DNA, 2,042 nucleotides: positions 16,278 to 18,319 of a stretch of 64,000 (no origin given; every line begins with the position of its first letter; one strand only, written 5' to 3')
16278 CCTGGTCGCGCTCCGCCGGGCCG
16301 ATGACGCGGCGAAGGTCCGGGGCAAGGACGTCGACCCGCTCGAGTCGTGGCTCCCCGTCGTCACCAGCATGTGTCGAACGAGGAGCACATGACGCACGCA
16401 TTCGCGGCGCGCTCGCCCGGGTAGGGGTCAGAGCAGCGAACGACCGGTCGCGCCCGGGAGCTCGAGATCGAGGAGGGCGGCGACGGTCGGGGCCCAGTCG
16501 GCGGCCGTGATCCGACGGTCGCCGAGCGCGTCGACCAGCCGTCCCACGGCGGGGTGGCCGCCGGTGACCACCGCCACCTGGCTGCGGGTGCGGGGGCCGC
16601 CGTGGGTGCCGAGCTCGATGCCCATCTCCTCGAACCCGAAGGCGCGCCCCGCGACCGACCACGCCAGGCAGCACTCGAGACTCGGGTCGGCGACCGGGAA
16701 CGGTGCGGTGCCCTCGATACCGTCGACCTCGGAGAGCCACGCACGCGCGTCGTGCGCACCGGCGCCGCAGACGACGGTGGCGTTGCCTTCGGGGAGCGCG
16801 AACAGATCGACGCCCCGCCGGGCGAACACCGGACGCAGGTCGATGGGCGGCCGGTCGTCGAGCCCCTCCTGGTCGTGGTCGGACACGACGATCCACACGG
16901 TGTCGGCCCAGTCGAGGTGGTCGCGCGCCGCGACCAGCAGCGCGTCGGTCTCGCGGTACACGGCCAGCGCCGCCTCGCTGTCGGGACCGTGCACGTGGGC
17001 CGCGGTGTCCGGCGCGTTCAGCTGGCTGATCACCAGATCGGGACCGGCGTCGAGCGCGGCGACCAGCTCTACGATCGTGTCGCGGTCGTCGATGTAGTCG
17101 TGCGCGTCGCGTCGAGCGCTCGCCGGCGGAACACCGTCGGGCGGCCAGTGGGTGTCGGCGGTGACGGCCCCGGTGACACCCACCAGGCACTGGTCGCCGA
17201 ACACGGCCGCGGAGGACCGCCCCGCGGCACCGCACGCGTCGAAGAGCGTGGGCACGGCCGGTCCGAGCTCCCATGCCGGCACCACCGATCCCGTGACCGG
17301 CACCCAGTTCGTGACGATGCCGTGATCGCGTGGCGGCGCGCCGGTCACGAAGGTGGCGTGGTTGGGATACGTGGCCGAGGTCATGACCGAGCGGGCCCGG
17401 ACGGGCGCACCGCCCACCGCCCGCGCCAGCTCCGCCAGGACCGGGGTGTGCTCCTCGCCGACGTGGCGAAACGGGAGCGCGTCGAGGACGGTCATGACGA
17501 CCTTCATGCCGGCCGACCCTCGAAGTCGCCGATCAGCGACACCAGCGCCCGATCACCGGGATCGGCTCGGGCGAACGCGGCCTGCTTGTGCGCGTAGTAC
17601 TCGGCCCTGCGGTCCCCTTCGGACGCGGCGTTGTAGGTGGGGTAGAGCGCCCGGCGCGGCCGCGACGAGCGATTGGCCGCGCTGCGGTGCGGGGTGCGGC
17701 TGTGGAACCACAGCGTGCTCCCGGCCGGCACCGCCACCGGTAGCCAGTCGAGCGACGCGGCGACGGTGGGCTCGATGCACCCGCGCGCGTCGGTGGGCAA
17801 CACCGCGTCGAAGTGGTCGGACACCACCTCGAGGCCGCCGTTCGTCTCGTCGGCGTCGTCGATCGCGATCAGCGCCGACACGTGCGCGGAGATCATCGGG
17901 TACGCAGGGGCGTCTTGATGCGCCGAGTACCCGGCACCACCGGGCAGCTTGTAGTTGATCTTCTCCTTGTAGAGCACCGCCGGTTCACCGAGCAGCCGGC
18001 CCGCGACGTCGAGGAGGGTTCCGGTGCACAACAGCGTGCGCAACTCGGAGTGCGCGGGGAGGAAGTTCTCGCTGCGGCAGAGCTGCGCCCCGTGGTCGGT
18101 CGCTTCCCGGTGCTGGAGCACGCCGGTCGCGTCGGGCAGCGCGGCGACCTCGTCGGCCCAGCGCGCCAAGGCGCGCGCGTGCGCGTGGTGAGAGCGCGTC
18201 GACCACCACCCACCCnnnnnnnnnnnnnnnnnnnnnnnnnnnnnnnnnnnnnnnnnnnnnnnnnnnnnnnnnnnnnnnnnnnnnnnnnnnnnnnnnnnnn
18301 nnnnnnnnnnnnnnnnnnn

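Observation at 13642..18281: PhnZ/TmpB-like HD-domain oxygenase coupled to a GMC flavoprotein and facing a PhyH dioxygenase + NPP phosphodiesterase operon: candidate non-canonical oxidative C-P cleavage module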

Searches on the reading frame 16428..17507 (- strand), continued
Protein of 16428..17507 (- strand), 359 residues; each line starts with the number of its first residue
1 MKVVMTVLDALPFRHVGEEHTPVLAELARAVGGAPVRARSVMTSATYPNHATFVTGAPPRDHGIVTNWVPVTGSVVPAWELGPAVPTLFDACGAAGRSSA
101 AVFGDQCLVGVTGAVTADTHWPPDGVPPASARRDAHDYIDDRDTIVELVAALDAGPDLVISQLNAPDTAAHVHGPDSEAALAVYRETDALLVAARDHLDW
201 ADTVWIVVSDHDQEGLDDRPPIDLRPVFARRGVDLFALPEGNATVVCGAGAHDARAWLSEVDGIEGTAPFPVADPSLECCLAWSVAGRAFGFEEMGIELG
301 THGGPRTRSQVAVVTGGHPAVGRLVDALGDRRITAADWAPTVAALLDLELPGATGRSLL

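Call 55: fold_search(model_id=the predicted structure, library=pdb)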
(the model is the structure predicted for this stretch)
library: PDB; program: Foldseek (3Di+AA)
matches with E <= 10: 804; with E <= 0.001: 484
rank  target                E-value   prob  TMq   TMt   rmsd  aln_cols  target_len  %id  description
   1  7mw8_A                1.8e-17  1.00  0.73  0.69   5.2       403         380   19  Crystal Structure Analysis of Xac Nucleotide Pyrophosphatase/Phosphodiesterase (released 2022-05-18)
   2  7mw8_F                2.0e-17  1.00  0.72  0.68   5.3       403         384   19  Crystal Structure Analysis of Xac Nucleotide Pyrophosphatase/Phosphodiesterase (released 2022-05-18)
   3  7n1s_B                2.3e-17  1.00  0.73  0.68   5.2       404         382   20  Crystal Structure Analysis of Xac Nucleotide Pyrophosphatase/Phosphodiesterase (released 2022-06-01)
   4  7n1s_A                2.9e-17  1.00  0.73  0.69   4.4       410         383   19  Crystal Structure Analysis of Xac Nucleotide Pyrophosphatase/Phosphodiesterase (released 2022-06-01)
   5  7mw8_B                5.8e-17  1.00  0.72  0.68   5.3       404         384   19  Crystal Structure Analysis of Xac Nucleotide Pyrophosphatase/Phosphodiesterase (released 2022-05-18)
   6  7mw8_D                8.9e-17  1.00  0.72  0.68   5.4       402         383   19  Crystal Structure Analysis of Xac Nucleotide Pyrophosphatase/Phosphodiesterase (released 2022-05-18)
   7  2gsn_A                8.9e-17  1.00  0.70  0.66   5.1       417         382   20  Structure of Xac Nucleotide Pyrophosphatase/Phosphodiesterase (released 2006-08-01)
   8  5tcd_A                1.4e-16  1.00  0.75  0.70   4.3       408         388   18  Human alkaline sphingomyelinase (ENPP7) in complex with phosphocholine (released 2017-03-22)
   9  7mw8_C                2.3e-16  1.00  0.72  0.68   5.3       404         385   19  Crystal Structure Analysis of Xac Nucleotide Pyrophosphatase/Phosphodiesterase (released 2022-05-18)
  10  5ven_A                5.1e-16  1.00  0.73  0.69   4.4       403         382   16  Murine ectonucleotide pyrophosphatase / phosphodiesterase 5 (ENPP5, NPP5) (released 2017-09-20)
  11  5veo_A                5.8e-16  1.00  0.75  0.72   4.0       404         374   16  Murine ectonucleotide pyrophosphatase / phosphodiesterase 5 (ENPP5, NPP5), inactive (T72A), in complex with AMP (released 2017-09-20)
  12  6f2v_A                6.5e-16  1.00  0.74  0.39   4.2       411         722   14  Crystal structure of ectonucleotide phosphodiesterase/pyrophosphatase-3 (NPP3) in complex with AMP (released 2018-08-01)
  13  6weu_AbA              6.5e-16  1.00  0.73  0.35   4.8       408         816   14  Crystal structures of human E-NPP 1: bound to adenosine-5'-thio-monophosphate (released 2020-09-09)
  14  6f2t_A                7.0e-16  1.00  0.73  0.39   4.3       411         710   14  Crystal structure of ectonucleotide phosphodiesterase/pyrophosphatase-3 (NPP3) (released 2018-08-01)
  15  5vem_C                7.4e-16  1.00  0.75  0.72   3.9       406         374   16  Human ectonucleotide pyrophosphatase / phosphodiesterase 5 (ENPP5, NPP5) (released 2017-09-20)
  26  1ei6_A                2.3e-15  1.00  0.71  0.64   5.5       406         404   17  CRYSTAL STRUCTURE OF PHOSPHONOACETATE HYDROLASE COMPLEXED WITH PHOSPHONOFORMATE (released 2003-11-25)
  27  1ei6_B                2.3e-15  1.00  0.69  0.62   5.3       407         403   18  CRYSTAL STRUCTURE OF PHOSPHONOACETATE HYDROLASE COMPLEXED WITH PHOSPHONOFORMATE (released 2003-11-25)
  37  1ei6_C                6.6e-15  1.00  0.75  0.67   4.3       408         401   17  CRYSTAL STRUCTURE OF PHOSPHONOACETATE HYDROLASE COMPLEXED WITH PHOSPHONOFORMATE (released 2003-11-25)
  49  1ei6_D                2.0e-14  1.00  0.70  0.64   5.5       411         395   18  CRYSTAL STRUCTURE OF PHOSPHONOACETATE HYDROLASE COMPLEXED WITH PHOSPHONOFORMATE (released 2003-11-25)
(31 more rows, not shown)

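Call 56: search_solved_structures(query=A2, max_evalue=0.00001, show_alignments=4)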
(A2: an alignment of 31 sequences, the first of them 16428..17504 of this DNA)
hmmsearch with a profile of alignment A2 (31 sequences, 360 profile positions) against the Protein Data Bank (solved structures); distinct sequences matched with E-value up to 0.00001: 56.
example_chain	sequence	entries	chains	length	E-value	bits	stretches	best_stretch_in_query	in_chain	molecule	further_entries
2gsn_A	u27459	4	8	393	6.2e-16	62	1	4-224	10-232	phosphodiesterase-nucleotide pyrophosphatase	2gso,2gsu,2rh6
7mw8_D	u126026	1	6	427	6.9e-15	58.5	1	4-225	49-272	Phosphodiesterase-nucleotide pyrophosphatase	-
7n1s_A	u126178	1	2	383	2e-14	57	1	4-224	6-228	Phosphodiesterase-nucleotide pyrophosphatase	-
4lqy_A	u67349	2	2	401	3.7e-14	56.1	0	2-70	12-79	Bis(5'-adenosyl)-triphosphatase ENPP4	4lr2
5ven_A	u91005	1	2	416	2e-13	53.7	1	2-233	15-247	Ectonucleotide pyrophosphatase/phosphodiesterase family member 5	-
5tcd_A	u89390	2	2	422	4.7e-13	52.5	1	135-220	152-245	Ectonucleotide pyrophosphatase/phosphodiesterase family member 7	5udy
5vem_A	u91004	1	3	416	7.4e-13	51.9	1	2-232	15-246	Ectonucleotide pyrophosphatase/phosphodiesterase family member 5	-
5veo_A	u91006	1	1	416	1.4e-12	50.9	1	2-233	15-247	Ectonucleotide pyrophosphatase/phosphodiesterase family member 5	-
6wet_AaA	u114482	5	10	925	1.9e-12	50.5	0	21-72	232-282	Ectonucleotide pyrophosphatase/phosphodiesterase family member 1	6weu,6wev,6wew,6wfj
4b56_A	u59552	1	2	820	8.4e-12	48.4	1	21-226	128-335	ECTONUCLEOTIDE PYROPHOSPHATASE/PHOSPHODIESTERASE FAMILY MEMBER 1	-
4gtw_A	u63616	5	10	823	8.5e-12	48.4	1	21-226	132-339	Ectonucleotide pyrophosphatase/phosphodiesterase family member 2, Alkaline phosphodiestera | Ectonucleotide pyrophosphatase/phosphodiesterase family member 1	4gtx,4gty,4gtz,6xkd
8ghr_A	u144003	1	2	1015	1.9e-11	47.3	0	153-226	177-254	Ectonucleotide pyrophosphatase/phosphodiesterase family member 1, secreted form, Immunoglo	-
6aek_A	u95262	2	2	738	5.1e-11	45.8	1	21-226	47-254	Ectonucleotide pyrophosphatase/phosphodiesterase 1, isoform CRA_d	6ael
5gz4_A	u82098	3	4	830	1.7e-10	44.1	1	8-217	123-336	Snake venom phosphodiesterase (PDE) | Venom phosphodiesterase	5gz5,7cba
6f2t_A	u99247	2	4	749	2.2e-10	43.8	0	3-69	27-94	Ectonucleotide pyrophosphatase/phosphodiesterase family member 3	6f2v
1ei6_A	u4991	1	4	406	4.2e-08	36.2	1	16-196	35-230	PHOSPHONOACETATE HYDROLASE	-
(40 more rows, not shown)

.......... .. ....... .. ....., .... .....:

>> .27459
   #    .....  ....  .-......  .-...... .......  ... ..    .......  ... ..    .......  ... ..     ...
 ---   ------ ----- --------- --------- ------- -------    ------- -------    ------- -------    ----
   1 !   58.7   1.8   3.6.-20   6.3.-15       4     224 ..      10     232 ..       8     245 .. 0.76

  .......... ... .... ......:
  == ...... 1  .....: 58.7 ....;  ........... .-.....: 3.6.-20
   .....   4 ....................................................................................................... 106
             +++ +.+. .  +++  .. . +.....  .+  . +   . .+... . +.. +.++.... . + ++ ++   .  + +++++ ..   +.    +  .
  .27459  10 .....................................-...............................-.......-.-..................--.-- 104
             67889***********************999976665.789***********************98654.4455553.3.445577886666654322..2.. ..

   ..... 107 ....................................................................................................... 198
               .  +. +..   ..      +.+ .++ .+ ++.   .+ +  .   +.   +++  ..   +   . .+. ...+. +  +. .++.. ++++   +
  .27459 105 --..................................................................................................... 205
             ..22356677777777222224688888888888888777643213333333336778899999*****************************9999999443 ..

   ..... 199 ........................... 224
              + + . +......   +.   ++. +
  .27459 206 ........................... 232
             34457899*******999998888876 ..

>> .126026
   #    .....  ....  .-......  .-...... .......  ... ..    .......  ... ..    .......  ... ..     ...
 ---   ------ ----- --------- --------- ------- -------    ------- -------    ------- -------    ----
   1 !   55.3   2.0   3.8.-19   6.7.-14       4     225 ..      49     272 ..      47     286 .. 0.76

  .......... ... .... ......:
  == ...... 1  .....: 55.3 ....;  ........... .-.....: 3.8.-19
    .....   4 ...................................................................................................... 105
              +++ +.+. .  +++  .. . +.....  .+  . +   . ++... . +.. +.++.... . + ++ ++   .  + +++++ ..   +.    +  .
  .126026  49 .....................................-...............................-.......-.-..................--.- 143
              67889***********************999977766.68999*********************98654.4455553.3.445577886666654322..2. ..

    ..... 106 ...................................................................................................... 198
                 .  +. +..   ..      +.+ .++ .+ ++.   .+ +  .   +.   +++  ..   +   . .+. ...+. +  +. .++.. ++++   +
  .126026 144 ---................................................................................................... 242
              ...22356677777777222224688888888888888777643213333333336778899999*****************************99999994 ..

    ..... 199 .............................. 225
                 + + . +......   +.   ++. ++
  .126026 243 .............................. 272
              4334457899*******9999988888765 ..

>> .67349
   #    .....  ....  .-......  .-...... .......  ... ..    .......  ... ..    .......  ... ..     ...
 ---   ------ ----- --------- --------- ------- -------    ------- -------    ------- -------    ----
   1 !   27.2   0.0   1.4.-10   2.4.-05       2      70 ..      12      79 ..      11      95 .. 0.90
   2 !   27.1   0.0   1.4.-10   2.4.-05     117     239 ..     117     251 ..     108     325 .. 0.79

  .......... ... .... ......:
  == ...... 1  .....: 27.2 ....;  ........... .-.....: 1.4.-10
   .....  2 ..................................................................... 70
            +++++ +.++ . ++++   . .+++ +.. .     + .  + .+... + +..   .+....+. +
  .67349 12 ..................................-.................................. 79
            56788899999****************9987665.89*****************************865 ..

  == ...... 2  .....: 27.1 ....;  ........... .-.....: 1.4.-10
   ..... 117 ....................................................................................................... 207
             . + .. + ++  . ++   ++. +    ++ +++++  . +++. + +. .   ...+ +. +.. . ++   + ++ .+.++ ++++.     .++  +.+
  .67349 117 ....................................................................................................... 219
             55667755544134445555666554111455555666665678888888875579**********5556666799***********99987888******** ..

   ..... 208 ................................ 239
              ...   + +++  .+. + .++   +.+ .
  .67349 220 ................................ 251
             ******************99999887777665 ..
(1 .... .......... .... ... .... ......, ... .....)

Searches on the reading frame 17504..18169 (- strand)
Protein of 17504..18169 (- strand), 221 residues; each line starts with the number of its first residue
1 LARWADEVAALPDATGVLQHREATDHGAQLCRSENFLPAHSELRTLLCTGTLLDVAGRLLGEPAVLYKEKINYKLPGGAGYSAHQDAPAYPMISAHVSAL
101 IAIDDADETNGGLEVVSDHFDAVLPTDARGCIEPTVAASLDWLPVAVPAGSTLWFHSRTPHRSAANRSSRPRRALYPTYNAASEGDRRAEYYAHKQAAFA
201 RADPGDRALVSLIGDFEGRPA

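Call 6: search_protein_families(library=pfam, proteins=[window:17504-18169:-], max_evalue=0.01)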
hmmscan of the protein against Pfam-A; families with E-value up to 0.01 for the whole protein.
window:17504-18169:- (221 aa): 1 family
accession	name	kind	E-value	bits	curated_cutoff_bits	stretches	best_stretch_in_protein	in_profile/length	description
PF05721.19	PhyH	-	1.8e-20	74.6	22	1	6-174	16-213/213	Phytanoyl-CoA dioxygenase (PhyH)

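Call 7: search_protein_families(library=ncbifam, proteins=[window:17504-18169:-], max_evalue=0.01)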
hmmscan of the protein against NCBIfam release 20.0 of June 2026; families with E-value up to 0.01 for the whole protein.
window:17504-18169:- (221 aa): 2 families
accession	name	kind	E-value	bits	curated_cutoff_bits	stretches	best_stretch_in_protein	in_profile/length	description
NF052437.1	MPhHdxlPhnYGIM8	equivalog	4e-66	223.2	500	1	3-221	35-257/260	methylphosphonate hydroxylase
TIGR02408.1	ectoine_ThpD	equivalog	0.0013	18.1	336.5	0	148-185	216-253/277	ectoine hydroxylase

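Call 9: search_solved_structures(query=window:17504-18169:-, max_evalue=0.01, show_alignments=2)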
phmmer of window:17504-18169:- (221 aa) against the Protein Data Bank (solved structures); distinct sequences matched with E-value up to 0.01: 6.
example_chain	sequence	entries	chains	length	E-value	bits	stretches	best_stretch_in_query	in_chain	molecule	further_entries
7e01_A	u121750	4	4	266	5.5e-05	26.6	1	45-183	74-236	Phytanoyl-CoA dioxygenase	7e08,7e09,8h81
7dzz_A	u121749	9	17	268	5.6e-05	26.5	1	45-183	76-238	Phytanoyl-CoA dioxygenase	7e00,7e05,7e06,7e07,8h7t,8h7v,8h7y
5epa_A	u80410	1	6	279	0.00018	24.9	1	39-187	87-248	SnoK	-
7dt0_A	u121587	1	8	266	0.00071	22.9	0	51-183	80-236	Phytanoyl-CoA dioxygenase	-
3emr_A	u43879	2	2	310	0.0013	22.1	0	148-183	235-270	EctD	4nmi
5ep9_A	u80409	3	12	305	0.0043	20.4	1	12-183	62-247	SnoN,Epimerase SnoN | SnoN,SnoN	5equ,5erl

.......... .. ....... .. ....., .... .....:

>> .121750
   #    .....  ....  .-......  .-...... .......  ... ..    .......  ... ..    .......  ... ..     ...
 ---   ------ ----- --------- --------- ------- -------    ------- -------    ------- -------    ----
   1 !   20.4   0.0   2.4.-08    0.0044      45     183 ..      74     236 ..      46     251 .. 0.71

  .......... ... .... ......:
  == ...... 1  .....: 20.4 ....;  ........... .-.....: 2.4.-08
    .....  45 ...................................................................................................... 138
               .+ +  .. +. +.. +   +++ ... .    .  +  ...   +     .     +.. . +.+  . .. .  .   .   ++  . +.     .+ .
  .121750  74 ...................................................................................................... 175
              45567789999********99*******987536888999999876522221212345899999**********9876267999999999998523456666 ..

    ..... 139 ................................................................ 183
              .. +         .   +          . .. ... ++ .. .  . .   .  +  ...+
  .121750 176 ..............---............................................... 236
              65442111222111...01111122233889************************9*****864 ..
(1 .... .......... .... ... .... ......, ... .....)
